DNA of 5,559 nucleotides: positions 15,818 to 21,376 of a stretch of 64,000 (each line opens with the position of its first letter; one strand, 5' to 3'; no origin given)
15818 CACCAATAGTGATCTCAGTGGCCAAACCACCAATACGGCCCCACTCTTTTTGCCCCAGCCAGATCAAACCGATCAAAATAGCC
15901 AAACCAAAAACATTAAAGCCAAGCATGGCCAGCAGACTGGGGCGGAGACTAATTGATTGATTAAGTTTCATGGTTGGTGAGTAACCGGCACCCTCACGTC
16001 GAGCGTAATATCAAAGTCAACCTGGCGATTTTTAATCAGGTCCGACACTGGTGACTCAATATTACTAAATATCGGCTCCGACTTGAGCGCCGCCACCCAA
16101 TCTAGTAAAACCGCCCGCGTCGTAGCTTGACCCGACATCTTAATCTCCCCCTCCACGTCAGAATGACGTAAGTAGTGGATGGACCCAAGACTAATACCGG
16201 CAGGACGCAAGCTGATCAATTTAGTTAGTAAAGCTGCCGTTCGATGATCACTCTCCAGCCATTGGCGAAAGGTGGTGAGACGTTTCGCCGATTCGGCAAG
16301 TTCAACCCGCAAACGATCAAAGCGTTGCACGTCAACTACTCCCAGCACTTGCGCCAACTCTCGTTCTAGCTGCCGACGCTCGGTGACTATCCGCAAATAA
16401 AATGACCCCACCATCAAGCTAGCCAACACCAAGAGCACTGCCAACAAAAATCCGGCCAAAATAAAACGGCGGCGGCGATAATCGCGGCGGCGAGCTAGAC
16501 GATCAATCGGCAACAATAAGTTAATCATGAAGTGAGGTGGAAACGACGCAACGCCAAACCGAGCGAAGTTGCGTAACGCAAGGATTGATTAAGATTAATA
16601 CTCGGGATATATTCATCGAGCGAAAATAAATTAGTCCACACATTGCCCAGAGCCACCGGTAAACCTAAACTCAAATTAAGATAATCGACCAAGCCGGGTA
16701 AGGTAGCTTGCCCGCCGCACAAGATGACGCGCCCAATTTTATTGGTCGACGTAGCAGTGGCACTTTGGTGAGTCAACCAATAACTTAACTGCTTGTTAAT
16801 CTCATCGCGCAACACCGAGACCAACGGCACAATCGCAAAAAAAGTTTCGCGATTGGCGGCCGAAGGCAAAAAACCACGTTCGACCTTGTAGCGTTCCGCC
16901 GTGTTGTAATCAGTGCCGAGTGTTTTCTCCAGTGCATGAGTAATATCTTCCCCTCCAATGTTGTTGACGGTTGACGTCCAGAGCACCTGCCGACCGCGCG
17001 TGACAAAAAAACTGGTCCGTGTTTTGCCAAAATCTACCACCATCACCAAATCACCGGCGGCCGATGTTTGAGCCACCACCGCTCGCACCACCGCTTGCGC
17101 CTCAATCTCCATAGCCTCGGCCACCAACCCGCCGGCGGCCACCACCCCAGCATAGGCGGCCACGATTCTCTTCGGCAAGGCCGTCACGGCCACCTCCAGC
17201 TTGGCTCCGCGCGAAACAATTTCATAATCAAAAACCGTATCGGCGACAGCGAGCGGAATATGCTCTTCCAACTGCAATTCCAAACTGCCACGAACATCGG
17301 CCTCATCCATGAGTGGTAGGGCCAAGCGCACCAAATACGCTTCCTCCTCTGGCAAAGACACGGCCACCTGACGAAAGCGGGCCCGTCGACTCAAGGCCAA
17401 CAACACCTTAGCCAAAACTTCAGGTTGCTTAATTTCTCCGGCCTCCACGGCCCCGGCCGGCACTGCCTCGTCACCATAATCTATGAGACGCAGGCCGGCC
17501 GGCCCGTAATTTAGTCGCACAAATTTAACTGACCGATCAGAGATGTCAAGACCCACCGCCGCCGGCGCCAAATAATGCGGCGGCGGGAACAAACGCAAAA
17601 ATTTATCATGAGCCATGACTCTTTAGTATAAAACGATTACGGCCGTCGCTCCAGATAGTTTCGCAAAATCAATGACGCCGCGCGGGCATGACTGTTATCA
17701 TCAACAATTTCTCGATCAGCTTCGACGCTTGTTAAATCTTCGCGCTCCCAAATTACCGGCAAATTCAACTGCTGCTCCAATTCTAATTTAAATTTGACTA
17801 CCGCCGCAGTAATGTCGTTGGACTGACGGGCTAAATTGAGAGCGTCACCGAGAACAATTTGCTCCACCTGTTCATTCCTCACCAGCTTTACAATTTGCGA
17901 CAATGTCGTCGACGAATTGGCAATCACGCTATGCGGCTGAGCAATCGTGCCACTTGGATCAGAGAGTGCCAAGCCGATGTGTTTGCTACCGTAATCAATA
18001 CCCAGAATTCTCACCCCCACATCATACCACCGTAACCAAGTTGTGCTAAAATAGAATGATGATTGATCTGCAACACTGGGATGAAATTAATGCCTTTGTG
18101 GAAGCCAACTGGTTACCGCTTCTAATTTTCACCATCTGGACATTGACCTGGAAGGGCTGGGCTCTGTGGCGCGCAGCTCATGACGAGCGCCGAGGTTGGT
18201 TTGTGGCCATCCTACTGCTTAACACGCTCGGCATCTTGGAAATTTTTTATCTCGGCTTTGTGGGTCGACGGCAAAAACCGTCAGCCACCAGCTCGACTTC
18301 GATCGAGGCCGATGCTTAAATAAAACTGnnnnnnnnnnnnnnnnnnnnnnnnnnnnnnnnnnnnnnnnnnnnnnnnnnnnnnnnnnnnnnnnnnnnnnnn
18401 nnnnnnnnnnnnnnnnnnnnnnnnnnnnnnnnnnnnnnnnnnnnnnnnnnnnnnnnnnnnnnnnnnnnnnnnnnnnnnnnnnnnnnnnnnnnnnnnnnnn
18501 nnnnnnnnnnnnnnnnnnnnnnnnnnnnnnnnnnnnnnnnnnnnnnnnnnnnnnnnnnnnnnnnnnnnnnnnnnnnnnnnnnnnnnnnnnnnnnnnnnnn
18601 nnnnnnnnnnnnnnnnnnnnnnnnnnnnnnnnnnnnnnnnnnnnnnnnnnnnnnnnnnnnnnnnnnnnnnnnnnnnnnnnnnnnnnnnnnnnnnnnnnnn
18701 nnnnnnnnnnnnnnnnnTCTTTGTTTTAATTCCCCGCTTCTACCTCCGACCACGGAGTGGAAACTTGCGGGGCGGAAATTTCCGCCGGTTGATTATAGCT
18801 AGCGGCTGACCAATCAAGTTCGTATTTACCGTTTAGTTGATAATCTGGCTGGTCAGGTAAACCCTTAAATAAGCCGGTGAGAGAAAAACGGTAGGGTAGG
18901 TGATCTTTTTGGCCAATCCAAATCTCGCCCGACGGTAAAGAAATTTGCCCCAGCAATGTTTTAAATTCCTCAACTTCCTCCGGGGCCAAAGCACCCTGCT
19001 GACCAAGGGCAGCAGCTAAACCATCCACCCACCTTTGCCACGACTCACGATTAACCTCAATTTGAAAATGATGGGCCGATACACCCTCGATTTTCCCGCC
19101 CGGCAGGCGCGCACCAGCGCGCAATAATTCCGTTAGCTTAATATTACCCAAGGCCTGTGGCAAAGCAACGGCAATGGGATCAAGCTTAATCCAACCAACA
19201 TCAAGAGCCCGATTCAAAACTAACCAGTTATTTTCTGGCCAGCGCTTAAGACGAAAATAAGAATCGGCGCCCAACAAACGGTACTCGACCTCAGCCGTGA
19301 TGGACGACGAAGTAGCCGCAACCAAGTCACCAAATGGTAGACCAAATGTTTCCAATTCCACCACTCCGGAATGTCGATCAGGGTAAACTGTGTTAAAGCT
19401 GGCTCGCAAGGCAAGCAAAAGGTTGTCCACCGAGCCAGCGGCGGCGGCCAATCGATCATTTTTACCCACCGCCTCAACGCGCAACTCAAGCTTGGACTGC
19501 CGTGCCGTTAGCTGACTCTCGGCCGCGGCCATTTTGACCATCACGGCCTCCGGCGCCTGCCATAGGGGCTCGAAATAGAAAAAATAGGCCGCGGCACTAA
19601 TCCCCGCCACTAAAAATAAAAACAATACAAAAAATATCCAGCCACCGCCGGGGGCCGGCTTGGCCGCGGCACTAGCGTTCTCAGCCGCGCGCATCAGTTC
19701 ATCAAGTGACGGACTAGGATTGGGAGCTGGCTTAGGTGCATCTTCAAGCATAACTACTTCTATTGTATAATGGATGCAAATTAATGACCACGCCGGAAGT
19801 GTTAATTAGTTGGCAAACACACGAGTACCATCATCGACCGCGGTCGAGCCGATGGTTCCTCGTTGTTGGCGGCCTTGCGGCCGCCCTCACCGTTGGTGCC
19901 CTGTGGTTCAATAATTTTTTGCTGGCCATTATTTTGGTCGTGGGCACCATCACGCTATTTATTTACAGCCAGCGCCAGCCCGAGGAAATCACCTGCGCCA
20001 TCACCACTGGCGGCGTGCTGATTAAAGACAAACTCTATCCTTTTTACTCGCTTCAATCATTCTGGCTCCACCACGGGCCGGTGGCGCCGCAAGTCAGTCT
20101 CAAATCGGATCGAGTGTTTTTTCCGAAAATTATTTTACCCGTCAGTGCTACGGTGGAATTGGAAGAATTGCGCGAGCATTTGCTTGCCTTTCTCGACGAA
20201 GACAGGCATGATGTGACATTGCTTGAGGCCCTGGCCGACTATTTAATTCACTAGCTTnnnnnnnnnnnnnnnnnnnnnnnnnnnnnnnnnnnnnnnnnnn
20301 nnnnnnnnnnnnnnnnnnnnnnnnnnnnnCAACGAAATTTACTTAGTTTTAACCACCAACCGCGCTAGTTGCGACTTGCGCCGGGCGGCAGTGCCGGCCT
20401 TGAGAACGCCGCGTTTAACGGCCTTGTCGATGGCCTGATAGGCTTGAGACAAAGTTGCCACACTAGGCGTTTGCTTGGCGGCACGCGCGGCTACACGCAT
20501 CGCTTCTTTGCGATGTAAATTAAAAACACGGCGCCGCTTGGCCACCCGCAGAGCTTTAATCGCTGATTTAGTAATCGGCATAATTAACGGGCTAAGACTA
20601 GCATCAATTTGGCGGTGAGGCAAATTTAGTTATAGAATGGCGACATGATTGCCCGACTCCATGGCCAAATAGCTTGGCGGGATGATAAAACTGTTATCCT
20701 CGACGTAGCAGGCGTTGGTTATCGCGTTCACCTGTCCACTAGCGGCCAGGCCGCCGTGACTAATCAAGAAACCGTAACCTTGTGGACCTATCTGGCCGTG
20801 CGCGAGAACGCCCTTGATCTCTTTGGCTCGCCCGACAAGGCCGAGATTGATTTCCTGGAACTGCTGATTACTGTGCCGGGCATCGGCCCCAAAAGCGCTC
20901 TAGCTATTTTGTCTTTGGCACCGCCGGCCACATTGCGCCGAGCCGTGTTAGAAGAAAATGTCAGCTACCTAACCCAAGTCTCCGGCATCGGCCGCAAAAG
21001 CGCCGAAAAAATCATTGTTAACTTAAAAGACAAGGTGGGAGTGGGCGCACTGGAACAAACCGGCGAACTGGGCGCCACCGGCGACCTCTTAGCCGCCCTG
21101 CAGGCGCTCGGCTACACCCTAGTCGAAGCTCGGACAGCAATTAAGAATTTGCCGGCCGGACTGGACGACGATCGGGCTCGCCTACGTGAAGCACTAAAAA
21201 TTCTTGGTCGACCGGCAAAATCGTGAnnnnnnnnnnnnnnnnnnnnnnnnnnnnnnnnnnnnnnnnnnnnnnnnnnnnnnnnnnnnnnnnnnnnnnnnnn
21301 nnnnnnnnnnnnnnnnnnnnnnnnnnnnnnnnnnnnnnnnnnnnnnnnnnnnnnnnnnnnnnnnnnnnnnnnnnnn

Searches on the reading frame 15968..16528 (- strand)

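Call 68: search_protein_families(library=pfam, proteins=[window:15968-16528:-], max_evalue=0.001)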
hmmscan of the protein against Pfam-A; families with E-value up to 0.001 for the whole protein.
window:15968-16528:- (186 aa): 1 family
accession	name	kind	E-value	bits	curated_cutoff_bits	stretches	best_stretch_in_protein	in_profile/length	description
PF05137.18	PilN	-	0.00094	19.6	22.8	0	100-176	2-76/78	Fimbrial assembly protein (PilN)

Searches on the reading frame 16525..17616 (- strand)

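Call 68: search_protein_families(library=pfam, proteins=[window:16525-17616:-], max_evalue=0.001)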
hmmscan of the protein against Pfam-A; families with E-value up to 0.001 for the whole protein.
window:16525-17616:- (363 aa): 2 families
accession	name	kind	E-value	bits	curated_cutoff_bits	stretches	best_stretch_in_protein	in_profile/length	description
PF11104.14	PilM_2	-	1.8e-37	129.5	27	1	22-359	1-340/340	Type IV pilus assembly protein PilM;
PF14450.12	FtsA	-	1.5e-10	42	31.8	1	192-352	1-126/127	Cell division protein FtsA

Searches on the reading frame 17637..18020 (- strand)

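Call 68: search_protein_families(library=pfam, proteins=[window:17637-18020:-], max_evalue=0.001)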
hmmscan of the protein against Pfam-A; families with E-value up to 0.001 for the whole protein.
window:17637-18020:- (127 aa): 1 family
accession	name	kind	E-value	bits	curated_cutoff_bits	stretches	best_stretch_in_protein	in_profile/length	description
PF03652.20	RuvX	-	6.7e-26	91.7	29.2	1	4-124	2-133/134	Holliday junction resolvase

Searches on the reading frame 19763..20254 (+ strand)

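Call 68: search_protein_families(library=pfam, proteins=[window:19763-20254:+], max_evalue=0.001)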
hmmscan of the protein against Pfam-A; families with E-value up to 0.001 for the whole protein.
window:19763-20254:+ (163 aa): 1 family
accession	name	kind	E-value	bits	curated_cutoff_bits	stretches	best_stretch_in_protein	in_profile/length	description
PF24661.1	DUF7649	-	0.00088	19.8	27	0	28-87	3-61/85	Domain of unknown function (DUF7649)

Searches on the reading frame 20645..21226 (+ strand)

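Call 68: search_protein_families(library=pfam, proteins=[window:20645-21226:+], max_evalue=0.001)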
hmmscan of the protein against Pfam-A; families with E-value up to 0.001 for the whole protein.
window:20645-21226:+ (193 aa): 5 families
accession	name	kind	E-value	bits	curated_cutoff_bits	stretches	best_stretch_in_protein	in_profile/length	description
PF01330.27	RuvA_N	-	3.4e-17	62.7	23.6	1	1-61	1-61/61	RuvA N terminal domain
PF14520.12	HHH_5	-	5.9e-14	52.7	27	1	72-129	2-57/57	Helix-hairpin-helix domain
PF00633.29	HHH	-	5.7e-08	32.7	24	0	72-90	11-29/30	Helix-hairpin-helix motif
PF07499.19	RuvA_C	-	6.7e-08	33.3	24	1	144-187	2-46/47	RuvA, C-terminal domain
PF21176.3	RecR_HhH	-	4.6e-05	23.6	27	0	75-85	9-19/45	RecR, helix-hairpin-helix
